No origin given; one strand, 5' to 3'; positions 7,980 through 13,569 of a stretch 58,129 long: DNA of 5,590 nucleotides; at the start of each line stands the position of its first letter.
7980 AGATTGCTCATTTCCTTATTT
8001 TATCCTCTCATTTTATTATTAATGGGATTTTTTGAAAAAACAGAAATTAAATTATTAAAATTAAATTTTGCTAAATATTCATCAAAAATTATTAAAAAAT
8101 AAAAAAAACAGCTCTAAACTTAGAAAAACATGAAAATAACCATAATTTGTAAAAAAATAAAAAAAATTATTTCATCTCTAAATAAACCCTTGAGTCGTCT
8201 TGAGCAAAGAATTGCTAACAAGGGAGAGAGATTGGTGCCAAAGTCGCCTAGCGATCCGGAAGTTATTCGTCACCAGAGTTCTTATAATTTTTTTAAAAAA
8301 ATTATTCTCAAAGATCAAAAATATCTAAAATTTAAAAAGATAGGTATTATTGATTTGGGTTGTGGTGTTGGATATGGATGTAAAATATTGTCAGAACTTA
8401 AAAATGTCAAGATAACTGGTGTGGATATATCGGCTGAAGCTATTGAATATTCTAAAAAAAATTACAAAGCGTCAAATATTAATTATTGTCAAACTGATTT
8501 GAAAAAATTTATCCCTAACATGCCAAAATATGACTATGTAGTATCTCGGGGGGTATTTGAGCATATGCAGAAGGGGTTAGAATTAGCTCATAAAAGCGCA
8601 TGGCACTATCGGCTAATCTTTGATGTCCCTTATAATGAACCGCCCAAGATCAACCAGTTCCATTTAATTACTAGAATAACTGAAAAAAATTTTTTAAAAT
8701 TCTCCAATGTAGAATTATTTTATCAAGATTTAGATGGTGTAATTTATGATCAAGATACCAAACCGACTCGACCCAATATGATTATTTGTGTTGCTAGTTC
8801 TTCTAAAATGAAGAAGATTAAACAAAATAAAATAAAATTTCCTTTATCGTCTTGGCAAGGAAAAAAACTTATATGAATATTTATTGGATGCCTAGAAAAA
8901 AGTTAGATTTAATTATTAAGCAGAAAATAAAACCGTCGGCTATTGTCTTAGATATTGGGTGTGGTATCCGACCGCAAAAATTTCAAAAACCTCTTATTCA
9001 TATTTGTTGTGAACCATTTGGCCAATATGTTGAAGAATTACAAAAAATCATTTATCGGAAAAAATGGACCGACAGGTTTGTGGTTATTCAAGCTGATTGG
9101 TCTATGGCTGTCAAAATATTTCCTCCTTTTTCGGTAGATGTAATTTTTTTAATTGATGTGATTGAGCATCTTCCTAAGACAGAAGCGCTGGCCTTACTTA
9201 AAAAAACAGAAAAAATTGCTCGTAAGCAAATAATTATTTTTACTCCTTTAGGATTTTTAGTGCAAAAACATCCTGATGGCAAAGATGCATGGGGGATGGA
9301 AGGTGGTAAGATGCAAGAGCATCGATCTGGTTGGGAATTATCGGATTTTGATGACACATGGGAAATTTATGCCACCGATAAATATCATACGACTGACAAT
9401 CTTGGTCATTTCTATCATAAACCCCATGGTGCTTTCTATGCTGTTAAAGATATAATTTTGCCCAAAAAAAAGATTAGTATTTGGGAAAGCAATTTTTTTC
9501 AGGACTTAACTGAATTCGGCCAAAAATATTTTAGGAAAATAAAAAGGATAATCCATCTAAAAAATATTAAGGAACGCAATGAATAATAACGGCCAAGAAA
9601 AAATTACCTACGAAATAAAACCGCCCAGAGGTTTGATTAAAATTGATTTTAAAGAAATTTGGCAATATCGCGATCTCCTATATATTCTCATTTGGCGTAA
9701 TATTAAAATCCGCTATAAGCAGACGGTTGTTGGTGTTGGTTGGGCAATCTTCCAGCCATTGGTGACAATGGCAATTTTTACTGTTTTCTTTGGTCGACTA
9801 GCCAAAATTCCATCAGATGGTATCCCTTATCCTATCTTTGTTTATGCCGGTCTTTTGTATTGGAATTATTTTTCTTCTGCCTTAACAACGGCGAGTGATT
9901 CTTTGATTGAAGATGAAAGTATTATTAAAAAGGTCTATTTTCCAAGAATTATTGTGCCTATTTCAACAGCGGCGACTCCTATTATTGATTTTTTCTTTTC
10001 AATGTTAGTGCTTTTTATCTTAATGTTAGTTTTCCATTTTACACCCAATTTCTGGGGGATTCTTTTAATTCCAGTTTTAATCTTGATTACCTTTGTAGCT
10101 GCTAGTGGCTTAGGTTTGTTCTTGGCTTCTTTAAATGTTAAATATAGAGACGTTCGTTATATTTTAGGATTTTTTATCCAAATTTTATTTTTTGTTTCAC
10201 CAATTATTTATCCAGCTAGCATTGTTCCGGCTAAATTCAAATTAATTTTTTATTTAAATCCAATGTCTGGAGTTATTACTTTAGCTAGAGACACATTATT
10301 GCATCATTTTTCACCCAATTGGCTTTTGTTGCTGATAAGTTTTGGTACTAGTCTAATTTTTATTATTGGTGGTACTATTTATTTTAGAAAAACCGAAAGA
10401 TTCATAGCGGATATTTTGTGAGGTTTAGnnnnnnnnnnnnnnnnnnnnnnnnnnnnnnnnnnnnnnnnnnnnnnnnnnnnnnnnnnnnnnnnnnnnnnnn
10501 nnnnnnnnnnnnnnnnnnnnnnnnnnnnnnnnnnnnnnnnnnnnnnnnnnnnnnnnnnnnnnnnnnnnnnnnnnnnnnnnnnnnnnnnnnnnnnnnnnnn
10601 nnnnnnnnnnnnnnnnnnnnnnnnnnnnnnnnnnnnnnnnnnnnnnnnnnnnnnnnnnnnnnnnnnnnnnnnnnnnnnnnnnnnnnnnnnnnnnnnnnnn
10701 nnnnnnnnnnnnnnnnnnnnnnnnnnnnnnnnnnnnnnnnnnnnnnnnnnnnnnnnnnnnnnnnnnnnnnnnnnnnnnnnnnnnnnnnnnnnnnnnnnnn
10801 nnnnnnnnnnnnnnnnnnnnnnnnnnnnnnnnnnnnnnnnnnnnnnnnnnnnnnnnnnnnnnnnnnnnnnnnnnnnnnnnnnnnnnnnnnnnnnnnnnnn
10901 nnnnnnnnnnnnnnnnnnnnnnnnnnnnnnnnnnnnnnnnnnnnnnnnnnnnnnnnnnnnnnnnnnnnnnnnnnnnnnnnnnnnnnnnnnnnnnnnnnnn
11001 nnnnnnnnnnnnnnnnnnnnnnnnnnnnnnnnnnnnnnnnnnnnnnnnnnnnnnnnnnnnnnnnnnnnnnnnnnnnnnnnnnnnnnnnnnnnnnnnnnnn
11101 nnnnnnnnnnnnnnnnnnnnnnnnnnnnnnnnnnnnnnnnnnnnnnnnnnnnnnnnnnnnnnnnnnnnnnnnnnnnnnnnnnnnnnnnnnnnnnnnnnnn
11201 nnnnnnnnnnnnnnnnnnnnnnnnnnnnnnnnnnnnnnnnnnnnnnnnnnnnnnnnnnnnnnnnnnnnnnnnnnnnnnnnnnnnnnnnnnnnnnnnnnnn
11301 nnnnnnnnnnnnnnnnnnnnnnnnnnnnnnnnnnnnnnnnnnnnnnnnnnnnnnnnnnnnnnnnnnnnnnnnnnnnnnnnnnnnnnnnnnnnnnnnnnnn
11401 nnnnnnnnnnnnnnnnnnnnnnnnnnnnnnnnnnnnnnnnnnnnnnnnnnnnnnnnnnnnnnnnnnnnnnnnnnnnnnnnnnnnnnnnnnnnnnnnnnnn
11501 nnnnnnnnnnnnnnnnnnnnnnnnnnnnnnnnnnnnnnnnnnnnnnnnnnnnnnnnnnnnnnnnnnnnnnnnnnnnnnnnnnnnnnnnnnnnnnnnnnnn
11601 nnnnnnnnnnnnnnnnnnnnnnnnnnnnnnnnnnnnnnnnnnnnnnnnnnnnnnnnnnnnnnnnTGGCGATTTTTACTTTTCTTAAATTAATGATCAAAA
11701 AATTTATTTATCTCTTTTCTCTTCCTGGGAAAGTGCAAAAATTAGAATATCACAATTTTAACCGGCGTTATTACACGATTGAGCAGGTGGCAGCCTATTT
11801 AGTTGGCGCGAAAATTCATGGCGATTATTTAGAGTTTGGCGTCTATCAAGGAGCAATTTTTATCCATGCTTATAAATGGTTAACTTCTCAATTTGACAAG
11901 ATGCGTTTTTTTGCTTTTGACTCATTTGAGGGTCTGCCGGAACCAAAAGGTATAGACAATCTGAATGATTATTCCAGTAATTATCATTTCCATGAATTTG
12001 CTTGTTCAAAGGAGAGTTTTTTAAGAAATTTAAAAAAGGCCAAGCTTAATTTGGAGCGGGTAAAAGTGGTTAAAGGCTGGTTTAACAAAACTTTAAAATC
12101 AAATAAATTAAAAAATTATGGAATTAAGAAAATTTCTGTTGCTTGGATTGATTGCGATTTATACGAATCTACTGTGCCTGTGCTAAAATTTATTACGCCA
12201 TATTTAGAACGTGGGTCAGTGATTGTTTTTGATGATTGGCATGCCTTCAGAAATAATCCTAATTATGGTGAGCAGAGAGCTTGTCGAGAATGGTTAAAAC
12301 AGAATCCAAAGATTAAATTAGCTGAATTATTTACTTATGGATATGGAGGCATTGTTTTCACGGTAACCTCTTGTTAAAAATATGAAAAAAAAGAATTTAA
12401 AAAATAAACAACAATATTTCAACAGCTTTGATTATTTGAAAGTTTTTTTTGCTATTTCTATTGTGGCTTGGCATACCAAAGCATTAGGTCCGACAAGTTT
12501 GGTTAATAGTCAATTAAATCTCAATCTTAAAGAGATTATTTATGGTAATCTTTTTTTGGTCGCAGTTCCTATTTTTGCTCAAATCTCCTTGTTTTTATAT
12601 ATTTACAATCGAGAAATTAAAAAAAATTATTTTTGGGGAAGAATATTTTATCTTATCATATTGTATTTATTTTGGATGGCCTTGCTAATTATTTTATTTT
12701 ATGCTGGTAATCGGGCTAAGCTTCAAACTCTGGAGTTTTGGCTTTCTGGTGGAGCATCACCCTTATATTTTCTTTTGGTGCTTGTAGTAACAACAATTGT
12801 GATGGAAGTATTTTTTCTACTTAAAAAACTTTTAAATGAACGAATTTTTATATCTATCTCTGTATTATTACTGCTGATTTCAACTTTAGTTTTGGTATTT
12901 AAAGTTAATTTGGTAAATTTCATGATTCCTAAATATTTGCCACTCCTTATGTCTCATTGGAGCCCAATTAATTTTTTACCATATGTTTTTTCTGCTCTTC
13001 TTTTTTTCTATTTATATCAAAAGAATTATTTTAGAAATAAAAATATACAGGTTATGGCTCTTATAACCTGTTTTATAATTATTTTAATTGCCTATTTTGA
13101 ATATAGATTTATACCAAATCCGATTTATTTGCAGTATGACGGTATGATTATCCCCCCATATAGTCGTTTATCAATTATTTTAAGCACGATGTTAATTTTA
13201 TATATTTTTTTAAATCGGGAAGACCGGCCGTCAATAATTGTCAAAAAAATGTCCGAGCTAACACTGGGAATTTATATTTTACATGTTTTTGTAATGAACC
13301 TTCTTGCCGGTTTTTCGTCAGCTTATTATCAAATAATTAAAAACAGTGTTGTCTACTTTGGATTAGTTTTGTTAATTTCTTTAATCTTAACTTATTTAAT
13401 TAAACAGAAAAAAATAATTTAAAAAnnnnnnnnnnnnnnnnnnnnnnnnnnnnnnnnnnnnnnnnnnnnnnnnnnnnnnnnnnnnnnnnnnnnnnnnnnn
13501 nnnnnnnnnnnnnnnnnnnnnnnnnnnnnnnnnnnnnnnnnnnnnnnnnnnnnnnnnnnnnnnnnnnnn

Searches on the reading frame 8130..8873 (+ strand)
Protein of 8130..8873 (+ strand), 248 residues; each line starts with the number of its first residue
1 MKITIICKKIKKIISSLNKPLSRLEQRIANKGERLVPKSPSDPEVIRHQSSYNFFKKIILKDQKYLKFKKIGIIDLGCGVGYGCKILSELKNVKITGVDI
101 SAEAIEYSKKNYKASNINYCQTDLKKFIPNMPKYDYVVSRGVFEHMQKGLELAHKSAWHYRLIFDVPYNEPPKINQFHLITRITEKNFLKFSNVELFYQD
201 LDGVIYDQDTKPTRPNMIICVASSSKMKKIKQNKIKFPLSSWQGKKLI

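Call 77: search_protein_families(library=pfam, proteins=[window:8130-8873:+], max_evalue=0.0001)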
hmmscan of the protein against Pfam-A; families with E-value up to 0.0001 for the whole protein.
window:8130-8873:+ (248 aa): 8 families
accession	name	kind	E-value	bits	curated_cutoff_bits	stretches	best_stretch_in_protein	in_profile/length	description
PF13847.12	Methyltransf_31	-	3.3e-13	50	27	1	70-146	4-87/145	Methyltransferase domain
PF13649.12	Methyltransf_25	-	7.9e-13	49.4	27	1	73-148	1-79/97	Methyltransferase domain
PF08241.18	Methyltransf_11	-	3.7e-11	43.9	21.2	1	75-148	2-75/95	Methyltransferase domain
PF08242.18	Methyltransf_12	-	6.6e-11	43.2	30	1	74-148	1-80/98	Methyltransferase domain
PF13489.12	Methyltransf_23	-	6.3e-10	39.5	27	1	67-151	20-99/164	Methyltransferase domain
PF05175.20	MTS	-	2.5e-09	37.5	23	1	72-140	34-105/170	Methyltransferase small domain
PF02353.26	CMAS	-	1.8e-06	27.9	27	1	73-148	66-142/273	Mycolic acid cyclopropane synthetase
PF13679.12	Methyltransf_32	-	7.4e-05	23.2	27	0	66-117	22-78/143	Methyltransferase domain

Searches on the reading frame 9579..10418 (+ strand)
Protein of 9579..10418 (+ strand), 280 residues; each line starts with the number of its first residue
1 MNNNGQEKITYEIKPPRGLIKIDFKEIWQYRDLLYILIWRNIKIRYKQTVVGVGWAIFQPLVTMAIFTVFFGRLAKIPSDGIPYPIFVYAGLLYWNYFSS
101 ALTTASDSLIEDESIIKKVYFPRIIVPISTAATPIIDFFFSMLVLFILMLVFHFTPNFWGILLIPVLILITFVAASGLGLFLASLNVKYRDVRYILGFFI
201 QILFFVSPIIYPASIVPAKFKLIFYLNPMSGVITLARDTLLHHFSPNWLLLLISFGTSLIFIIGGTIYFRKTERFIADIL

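Call 77: search_protein_families(library=pfam, proteins=[window:9579-10418:+], max_evalue=0.0001)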
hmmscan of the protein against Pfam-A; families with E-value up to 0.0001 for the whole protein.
window:9579-10418:+ (280 aa): 1 family
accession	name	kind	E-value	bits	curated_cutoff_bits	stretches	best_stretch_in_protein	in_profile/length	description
PF01061.29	ABC2_membrane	-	1.6e-22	80.6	26.9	1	34-240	3-210/211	ABC-2 type transporter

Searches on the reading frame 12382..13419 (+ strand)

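Call 77: search_protein_families(library=pfam, proteins=[window:12382-13419:+], max_evalue=0.0001)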
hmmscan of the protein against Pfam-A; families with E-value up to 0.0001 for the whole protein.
window:12382-13419:+ (346 aa): 1 family
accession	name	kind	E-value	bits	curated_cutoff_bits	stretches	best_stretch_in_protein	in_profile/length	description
PF01757.29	Acyl_transf_3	-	1.1e-24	87.6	31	1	14-340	2-324/326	Acyltransferase domain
